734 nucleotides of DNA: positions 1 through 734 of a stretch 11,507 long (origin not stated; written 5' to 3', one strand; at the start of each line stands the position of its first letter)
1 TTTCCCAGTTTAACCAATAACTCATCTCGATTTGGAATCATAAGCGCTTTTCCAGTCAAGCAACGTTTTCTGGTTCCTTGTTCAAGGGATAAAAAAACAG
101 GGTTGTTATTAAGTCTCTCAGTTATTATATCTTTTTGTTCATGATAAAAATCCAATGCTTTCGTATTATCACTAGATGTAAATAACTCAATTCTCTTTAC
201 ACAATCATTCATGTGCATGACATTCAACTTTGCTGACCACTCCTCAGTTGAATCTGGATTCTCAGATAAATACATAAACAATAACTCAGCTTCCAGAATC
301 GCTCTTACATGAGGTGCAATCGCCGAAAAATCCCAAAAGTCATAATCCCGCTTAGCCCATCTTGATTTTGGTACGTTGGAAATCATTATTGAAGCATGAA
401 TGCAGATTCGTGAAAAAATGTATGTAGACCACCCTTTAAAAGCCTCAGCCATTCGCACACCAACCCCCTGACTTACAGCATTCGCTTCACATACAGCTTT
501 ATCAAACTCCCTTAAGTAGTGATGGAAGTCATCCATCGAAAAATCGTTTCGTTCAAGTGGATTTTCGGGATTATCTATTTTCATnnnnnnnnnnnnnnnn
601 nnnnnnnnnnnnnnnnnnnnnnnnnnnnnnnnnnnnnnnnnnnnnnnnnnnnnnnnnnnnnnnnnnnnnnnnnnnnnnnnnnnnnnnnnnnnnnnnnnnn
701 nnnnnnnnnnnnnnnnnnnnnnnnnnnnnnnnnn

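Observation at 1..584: AT-rich cargo gene in the Q-dependent late-operon slot (the position Stx phages use for stx)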

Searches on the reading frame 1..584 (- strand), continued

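Call 70: search_dna_similar(query=L025:4145-4996:+, collection=plasmids, mode=protein, max_rows=20)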
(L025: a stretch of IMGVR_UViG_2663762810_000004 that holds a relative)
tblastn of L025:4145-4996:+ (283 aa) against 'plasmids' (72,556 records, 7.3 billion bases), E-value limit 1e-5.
Records with a match: 9; places in all: 9; records where one place covers at least 80% of the query: 9.
Best place of each record, by identity: <60% 9.
By first word of the organism name: Pseudomonas 4; Photobacterium 2; Shewanella 1; Lichenicola 1; Polymorphobacter 1.
By predicted mobility (MOB-suite, as given by PLSDB): conjugative 3; mobilizable 3; non-mobilizable 3.
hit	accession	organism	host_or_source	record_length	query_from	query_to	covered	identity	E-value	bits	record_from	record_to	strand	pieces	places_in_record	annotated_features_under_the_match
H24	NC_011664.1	Shewanella baltica OS223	-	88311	15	280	94%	51.9%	1e-85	286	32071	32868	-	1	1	DUF5677 domain-containing protein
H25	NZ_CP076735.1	Photobacterium damselae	fish,whole organism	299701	11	280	95%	50.4%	5e-79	267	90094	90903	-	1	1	hypothetical protein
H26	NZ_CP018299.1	Photobacterium damselae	Turbot,Dieseased fish,heart blood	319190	11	280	95%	50.4%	5e-79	267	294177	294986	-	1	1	hypothetical protein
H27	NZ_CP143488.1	Pseudomonas silesiensis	single cell,landfill for plastics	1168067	1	283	100%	47.4%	1e-79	269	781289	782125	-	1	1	record has no annotation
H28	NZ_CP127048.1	Pseudomonas amygdali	Cucumis sativus,Culture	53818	20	280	92%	44.4%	7e-74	252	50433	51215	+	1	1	hypothetical protein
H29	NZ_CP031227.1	Pseudomonas amygdali pv. lachrymans str. M301315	-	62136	20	252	82%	45.1%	1e-65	228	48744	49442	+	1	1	hypothetical protein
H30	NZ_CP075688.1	Pseudomonas amygdali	cell culture,cucumber "Kurazh F1"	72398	20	252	82%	45.1%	1e-65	228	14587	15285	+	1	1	hypothetical protein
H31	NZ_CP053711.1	Lichenicola cladoniae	Cladonia borealis,cell culture,lichen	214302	9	264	90%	24.8%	2e-18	92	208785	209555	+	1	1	DUF5677 domain-containing protein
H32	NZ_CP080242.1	Polymorphobacter sp. PAMC 29334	Megaspora,lichen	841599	25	264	85%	25.5%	3e-17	89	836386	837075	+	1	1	DUF5677 domain-containing protein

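Call 71: find_encoding_contigs(protein=P0139, flank=6000, max_places=3)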
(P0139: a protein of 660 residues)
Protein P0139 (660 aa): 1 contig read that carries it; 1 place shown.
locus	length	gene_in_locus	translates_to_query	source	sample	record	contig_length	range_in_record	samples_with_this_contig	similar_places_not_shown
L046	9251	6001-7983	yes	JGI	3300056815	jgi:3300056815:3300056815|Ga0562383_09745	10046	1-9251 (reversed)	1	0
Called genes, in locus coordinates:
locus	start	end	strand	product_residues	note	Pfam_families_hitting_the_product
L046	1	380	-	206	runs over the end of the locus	-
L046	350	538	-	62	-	-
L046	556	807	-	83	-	-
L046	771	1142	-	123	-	-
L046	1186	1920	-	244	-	-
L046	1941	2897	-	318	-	-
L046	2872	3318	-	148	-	-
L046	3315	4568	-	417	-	-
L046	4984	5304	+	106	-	-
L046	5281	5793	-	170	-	-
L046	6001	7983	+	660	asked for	PF08808:RES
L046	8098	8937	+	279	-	PF20020:DUF6431, PF01807:Zn_ribbon_DnaG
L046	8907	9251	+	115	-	?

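Call 72: get_annotated_region(hit=H24, flank=5000)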
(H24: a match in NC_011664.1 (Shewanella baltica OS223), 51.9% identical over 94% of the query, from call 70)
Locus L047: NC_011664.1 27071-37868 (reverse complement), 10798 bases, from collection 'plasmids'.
description: Shewanella baltica OS223 plasmid pS22301, complete sequence
organism: Shewanella baltica OS223 (NCBI taxid 407976)
taxonomy: Bacteria; Pseudomonadota; Gammaproteobacteria; Alteromonadales; Shewanellaceae; Shewanella; Shewanella baltica; Shewanella baltica OS223
host: -; source: -; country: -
typing (MOB-suite, as given by PLSDB): conjugative; replicon rep_cluster_559; relaxase MOBF; mating-pair formation MPF_F
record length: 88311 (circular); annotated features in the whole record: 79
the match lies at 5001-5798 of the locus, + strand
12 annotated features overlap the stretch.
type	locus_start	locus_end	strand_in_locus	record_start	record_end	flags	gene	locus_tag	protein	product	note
CDS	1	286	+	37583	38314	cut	-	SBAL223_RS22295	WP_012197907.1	hypothetical protein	-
CDS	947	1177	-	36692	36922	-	-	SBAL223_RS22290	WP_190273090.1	hypothetical protein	-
CDS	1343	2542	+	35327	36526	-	-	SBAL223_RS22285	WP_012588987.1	ParA family protein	-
CDS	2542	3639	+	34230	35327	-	-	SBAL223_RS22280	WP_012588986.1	ParB family protein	-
CDS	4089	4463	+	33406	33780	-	-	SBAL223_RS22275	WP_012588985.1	hypothetical protein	-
CDS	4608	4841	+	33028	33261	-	-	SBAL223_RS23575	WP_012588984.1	hypothetical protein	-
CDS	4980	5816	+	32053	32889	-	-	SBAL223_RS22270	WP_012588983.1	DUF5677 domain-containing protein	-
CDS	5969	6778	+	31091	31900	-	-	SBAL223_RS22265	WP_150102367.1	hypothetical protein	-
CDS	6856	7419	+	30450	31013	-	-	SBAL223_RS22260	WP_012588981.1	hypothetical protein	-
CDS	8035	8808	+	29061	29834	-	-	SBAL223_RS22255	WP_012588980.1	hypothetical protein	-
CDS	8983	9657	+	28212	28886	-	-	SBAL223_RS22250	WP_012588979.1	hypothetical protein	-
CDS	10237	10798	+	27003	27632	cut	-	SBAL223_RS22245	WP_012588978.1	hypothetical protein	-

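Call 73: get_annotated_region(hit=H28, flank=5000)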
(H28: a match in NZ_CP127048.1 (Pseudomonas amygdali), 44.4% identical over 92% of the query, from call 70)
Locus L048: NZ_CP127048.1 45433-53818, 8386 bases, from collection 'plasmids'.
description: Pseudomonas amygdali pv. lachrymans strain YM7902 plasmid pPlaYM7902C
organism: Pseudomonas amygdali (NCBI taxid 53707)
taxonomy: Bacteria; Pseudomonadota; Gammaproteobacteria; Pseudomonadales; Pseudomonadaceae; Pseudomonas; Pseudomonas amygdali
host: -; source: Cucumis sativus,Culture; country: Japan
typing (MOB-suite, as given by PLSDB): mobilizable; replicon rep_cluster_283; mating-pair formation MPF_T
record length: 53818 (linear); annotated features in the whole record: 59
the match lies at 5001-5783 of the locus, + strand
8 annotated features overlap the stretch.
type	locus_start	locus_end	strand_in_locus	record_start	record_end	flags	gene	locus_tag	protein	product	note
CDS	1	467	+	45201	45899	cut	-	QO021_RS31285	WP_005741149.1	GNAT family N-acetyltransferase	-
CDS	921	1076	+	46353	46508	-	-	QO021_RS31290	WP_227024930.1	DUF4113 domain-containing protein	-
CDS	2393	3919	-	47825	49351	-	-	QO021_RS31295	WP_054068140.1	IS66 family transposase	-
CDS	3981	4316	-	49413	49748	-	tnpB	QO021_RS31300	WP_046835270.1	IS66 family insertion sequence element accessory protein TnpB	-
CDS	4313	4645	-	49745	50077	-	-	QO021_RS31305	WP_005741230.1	transposase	GO:0006313 - DNA transposition [Evidence IEA]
CDS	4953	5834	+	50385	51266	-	-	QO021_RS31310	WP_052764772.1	hypothetical protein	-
CDS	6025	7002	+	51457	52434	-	-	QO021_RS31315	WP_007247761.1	IS5 family transposase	-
CDS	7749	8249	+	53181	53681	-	-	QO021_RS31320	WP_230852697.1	hypothetical protein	-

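Call 74: get_annotated_region(hit=H25, flank=5000)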
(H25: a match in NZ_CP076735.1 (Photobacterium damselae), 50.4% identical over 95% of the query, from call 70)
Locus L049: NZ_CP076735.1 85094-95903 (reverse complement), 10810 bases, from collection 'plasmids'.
description: Photobacterium damselae strain Pdd2008 plasmid p1, complete sequence
organism: Photobacterium damselae (NCBI taxid 38293)
taxonomy: Bacteria; Pseudomonadota; Gammaproteobacteria; Vibrionales; Vibrionaceae; Photobacterium; Photobacterium damselae
host: -; source: fish,whole organism; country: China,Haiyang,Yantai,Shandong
typing (MOB-suite, as given by PLSDB): mobilizable; relaxase MOBH
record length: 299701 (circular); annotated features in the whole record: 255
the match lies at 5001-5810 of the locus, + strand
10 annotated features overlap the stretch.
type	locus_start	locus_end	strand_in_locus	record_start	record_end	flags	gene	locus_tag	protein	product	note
CDS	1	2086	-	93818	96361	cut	-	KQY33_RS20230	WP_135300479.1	Ig-like domain-containing protein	-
CDS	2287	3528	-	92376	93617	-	-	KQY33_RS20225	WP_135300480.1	tyrosine-type recombinase/integrase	GO:0015074 - DNA integration [Evidence IEA]; GO:0006310 - DNA recombination [Evidence IEA]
CDS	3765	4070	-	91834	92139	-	-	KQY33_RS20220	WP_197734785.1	helix-turn-helix domain-containing protein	-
CDS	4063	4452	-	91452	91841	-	-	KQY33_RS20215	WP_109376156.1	type II toxin-antitoxin system RelE/ParE family toxin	-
CDS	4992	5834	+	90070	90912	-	-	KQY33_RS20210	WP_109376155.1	hypothetical protein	-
CDS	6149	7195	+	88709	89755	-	-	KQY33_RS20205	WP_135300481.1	hypothetical protein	-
CDS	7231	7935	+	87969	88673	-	-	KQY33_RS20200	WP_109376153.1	hypothetical protein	-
CDS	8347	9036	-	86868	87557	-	-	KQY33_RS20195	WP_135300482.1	hypothetical protein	-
CDS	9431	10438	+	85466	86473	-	-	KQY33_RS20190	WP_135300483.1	tetratricopeptide repeat protein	-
CDS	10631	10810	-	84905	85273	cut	-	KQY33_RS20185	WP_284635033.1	hypothetical protein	-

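Call 75: search_protein_families(library=pfam, alignment_id=A2, max_evalue=1)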
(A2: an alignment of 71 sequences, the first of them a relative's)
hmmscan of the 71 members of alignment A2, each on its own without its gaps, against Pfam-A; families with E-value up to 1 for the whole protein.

A. member 1, P0001 (283 aa): 1 family
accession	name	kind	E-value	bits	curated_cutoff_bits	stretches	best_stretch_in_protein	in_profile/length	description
PF18928.5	DUF5677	-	0.00026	21.6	27.1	1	84-219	25-156/166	Family of unknown function (DUF5677)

B. families by the number of members that match (of 71 scanned): 40 families (the first 25 are shown)
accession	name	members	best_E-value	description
PF18928.5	DUF5677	65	7.7e-18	Family of unknown function (DUF5677)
PF16429.10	DUF5026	2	0.07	Domain of unknown function (DUF5026)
PF24100.1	DUF7381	1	0.00057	Domain of unknown function (DUF7381)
PF09737.14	Det1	1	0.002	De-etiolated protein 1 Det1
PF21955.1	CarG-like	1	0.0047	Carbapenem resistance protein CarG-like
PF20811.2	PARG_cat_N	1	0.0053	Poly (ADP-ribose) glycohydrolase (PARG), helical domain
PF17755.6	UvrA_DNA-bind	1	0.0076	UvrA DNA-binding domain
PF18334.7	XRN1_D2_D3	1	0.0093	Exoribonuclease Xrn1 D2/D3 domain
PF08816.16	Ivy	1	0.026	Inhibitor of vertebrate lysozyme (Ivy)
PF07882.17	Fucose_iso_N2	1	0.028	L-fucose isomerase, second N-terminal domain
PF17751.7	SKICH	1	0.031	SKICH domain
PF04352.18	ProQ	1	0.05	ProQ/FINO family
PF05869.16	Dam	1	0.056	DNA N-6-adenine-methyltransferase (Dam)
PF04383.19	KilA-N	1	0.056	KilA-N domain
PF22365.1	PfNDH2_hel_ins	1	0.057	PfNDH2 helical insertion domain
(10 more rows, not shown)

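Call 78: find_encoding_contigs(protein=P0233, flank=7000, max_places=2)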
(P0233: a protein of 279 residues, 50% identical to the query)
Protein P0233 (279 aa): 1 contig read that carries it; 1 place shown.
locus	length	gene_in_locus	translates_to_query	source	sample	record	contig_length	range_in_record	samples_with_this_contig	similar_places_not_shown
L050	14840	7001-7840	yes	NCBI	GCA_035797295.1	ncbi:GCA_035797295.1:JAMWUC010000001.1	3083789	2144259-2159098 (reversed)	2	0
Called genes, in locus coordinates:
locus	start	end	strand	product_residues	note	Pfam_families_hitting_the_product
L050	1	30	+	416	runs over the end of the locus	PF00180:Iso_dh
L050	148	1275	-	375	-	PF09003:Arm-DNA-bind_1, PF00589:Phage_integrase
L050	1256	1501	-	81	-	PF07825:Exc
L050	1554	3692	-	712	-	PF06630:Exonuc_VIII, PF16473:Rv2179c-like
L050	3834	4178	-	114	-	PF02082:Rrf2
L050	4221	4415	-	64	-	PF07358:DUF1482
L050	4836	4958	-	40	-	-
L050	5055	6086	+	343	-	PF06147:DUF968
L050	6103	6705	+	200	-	-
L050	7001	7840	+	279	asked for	PF18928:DUF5677 (faint)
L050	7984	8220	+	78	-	PF04971:Phage_holin_2_1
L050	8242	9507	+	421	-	PF13884:Peptidase_S74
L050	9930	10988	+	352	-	PF05230:MASE2, PF00990:GGDEF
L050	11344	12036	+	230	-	PF00563:EAL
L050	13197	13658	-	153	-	PF00376:MerR, PF13411:MerR_1, PF09278:MerR-DNA-bind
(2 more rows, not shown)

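Call 79: find_encoding_contigs(protein=P0196, flank=7000, max_places=2)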
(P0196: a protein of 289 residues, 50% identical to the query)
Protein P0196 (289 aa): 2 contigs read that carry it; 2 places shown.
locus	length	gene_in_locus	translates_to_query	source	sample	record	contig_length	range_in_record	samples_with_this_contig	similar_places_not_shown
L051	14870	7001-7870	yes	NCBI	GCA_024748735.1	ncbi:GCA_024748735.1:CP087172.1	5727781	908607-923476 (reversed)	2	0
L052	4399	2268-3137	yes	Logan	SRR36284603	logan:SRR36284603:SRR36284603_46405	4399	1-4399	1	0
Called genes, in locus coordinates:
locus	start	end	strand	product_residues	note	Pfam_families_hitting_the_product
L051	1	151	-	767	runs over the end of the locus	PF08267:Meth_synt_1, PF01717:Meth_synt_2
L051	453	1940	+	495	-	PF02219:MTHFR, PF12225:DUF5981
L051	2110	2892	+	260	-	-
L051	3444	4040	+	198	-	PF19489:SLT_4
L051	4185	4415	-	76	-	-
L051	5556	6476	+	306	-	-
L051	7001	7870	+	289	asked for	-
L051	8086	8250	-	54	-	-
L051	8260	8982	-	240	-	PF06414:Zeta_toxin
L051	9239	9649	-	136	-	PF07963:N_methyl, PF00114:Pilin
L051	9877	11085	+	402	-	PF28597:T2SSF_N (weak), PF00482:T2SSF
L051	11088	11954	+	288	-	PF06750:A24_N_bact, PF01478:Peptidase_A24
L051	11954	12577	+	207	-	PF01121:CoaE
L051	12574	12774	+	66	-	PF03884:YacG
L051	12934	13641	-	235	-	PF01891:CbiM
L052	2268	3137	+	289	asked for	-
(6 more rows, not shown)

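Call 80: find_encoding_contigs(protein=P0159, flank=7000, max_places=2)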
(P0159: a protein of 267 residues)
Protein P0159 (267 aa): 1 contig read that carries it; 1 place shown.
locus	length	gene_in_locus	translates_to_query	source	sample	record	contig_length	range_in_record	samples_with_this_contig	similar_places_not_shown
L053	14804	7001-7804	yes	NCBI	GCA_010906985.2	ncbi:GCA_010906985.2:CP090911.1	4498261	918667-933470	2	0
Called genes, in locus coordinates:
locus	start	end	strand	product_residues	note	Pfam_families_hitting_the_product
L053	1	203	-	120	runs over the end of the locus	PF04379:DUF525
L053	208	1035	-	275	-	PF00398:RrnaAD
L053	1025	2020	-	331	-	PF04166:PdxA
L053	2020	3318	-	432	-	PF13623:SurA_N_2, PF13624:SurA_N_3, PF09312:SurA_N, PF13145:Rotamase_2 (weak), PF13616:Rotamase_3, PF00639:Rotamase, PF13616:Rotamase_3, PF00639:Rotamase, +1 more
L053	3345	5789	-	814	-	PF03968:LptD_N, PF04453:LptD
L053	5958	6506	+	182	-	PF13730:HTH_36 (weak)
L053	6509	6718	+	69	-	-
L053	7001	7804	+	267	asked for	PF18928:DUF5677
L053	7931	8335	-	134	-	PF10711:DUF2513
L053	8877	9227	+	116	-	-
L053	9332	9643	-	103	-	-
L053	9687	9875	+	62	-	-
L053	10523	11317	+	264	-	-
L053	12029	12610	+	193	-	PF00239:Resolvase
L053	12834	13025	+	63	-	PF05321:HHA (weak)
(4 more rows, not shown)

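Call 86: search_protein_families(library=pfam, alignment_id=A4, max_evalue=0.001)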
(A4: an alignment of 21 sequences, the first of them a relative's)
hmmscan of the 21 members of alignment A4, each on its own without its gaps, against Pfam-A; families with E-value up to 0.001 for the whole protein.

A. member 1, L025:5985-6371:+ (128 aa): 1 family
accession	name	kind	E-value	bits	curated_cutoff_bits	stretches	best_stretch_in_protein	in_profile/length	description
PF16931.10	Phage_holin_8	-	5.6e-34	117.3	26.4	1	1-123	1-121/121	Putative phage holin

B. families by the number of members that match (of 21 scanned): 9 families
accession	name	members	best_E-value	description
PF04971.17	Phage_holin_2_1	5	7.9e-35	Bacteriophage P21 holin S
PF16931.10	Phage_holin_8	5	2.2e-34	Putative phage holin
PF01555.25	N6_N4_Mtase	3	1.4e-43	DNA methylase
PF16080.10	Phage_holin_2_3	2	1e-13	Bacteriophage holin family HP1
PF05106.17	Phage_holin_3_1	1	1.4e-23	Phage holin family (Lysis protein S)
PF15919.11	HicB_lk_antitox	1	9.4e-09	HicB_like antitoxin of bacterial toxin-antitoxin system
PF04985.20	Phage_tube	1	1.5e-07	Phage tail tube protein FII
PF01381.28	HTH_3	1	1.6e-06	Helix-turn-helix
PF12802.13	MarR_2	1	0.00059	MarR family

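Call 89: list_cluster_members(proteins=[L025:4145-4993:+, P0001])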
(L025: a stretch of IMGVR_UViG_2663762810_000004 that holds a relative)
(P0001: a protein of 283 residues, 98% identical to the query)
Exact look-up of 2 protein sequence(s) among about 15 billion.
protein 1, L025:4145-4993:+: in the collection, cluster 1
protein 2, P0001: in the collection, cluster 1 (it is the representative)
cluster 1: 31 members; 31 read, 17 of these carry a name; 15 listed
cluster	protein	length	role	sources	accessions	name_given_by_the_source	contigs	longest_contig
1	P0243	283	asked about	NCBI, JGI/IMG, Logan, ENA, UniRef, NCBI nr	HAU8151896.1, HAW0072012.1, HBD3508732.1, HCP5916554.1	TPA: hypothetical protein ACXJGM_003103 [Escherichia coli] | hypothetical protein n=1 Tax=Enterobacteriaceae TaxID=543 RepID=UPI0005CCD4F5 | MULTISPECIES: hypothetical protein [Enterobacteriaceae]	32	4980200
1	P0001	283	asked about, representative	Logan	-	-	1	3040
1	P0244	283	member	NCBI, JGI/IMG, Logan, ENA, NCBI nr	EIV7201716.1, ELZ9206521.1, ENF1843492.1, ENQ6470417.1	TPA: hypothetical protein SLO92_003050 [Klebsiella pneumoniae] | hypothetical protein | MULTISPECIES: hypothetical protein [Klebsiella/Raoultella group]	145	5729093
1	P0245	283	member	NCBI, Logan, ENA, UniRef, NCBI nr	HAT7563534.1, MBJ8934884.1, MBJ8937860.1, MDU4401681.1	TPA: hypothetical protein JAW23_000926 [Citrobacter koseri] | hypothetical protein n=1 Tax=Citrobacter koseri TaxID=545 RepID=UPI000A8F3DE8 | hypothetical protein [Citrobacter koseri]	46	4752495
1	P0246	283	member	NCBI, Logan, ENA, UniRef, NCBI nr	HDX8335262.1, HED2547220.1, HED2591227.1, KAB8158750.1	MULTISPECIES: hypothetical protein [Raoultella] | Uncharacterized protein n=1 Tax=Raoultella planticola TaxID=575 RepID=A0ABU5M9J9_RAOPL | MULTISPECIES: hypothetical protein [Klebsiella/Raoultella group]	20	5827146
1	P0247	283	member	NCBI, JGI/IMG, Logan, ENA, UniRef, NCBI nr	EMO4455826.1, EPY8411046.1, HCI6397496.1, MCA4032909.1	TPA: hypothetical protein NPO79_003046 [Klebsiella pneumoniae] | DUF5677 domain-containing protein n=1 Tax=Klebsiella TaxID=570 RepID=UPI0006665144 | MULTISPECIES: DUF5677 domain-containing protein [Klebsiella]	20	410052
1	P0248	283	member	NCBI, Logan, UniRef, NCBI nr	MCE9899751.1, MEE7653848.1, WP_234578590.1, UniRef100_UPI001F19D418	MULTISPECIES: DUF5677 domain-containing protein [Klebsiella/Raoultella group] | DUF5677 domain-containing protein n=1 Tax=Klebsiella/Raoultella group TaxID=2890311 ... | DUF5677 domain-containing protein [Raoultella terrigena]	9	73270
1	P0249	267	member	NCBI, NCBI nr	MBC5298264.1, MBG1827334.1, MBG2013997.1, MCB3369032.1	hypothetical protein I4192_22860 [Klebsiella pneumoniae] | hypothetical protein [Klebsiella pneumoniae]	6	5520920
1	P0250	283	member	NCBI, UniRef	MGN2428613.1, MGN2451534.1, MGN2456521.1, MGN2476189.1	hypothetical protein [Klebsiella electrica] | hypothetical protein n=1 Tax=Klebsiella electrica TaxID=1259973 RepID=UPI003F75C92B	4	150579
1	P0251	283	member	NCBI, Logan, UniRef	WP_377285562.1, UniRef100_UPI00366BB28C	hypothetical protein [Raoultella ornithinolytica] | hypothetical protein n=1 Tax=Raoultella ornithinolytica TaxID=54291 RepID=UPI00366BB28C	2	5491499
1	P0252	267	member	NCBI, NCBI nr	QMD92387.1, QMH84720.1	hypothetical protein HVZ27_05055 [Escherichia coli]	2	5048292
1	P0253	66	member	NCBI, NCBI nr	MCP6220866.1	hypothetical protein NL456_27685, partial [Klebsiella pneumoniae] | hypothetical protein [Klebsiella pneumoniae]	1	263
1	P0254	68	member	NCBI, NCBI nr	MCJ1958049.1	hypothetical protein MUB10_24400, partial [Klebsiella variicola] | hypothetical protein [Klebsiella variicola]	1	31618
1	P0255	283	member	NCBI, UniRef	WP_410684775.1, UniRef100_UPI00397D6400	hypothetical protein [Citrobacter europaeus] | hypothetical protein n=1 Tax=Citrobacter europaeus TaxID=1914243 RepID=UPI00397D6400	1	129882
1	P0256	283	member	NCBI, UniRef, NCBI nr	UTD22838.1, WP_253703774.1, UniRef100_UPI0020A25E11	hypothetical protein G8S20_08890 [Citrobacter sp. SX212] | hypothetical protein n=1 Tax=Citrobacter sp. SX212 TaxID=2712024 RepID=UPI0020A25E11 | hypothetical protein [Citrobacter sp. SX212]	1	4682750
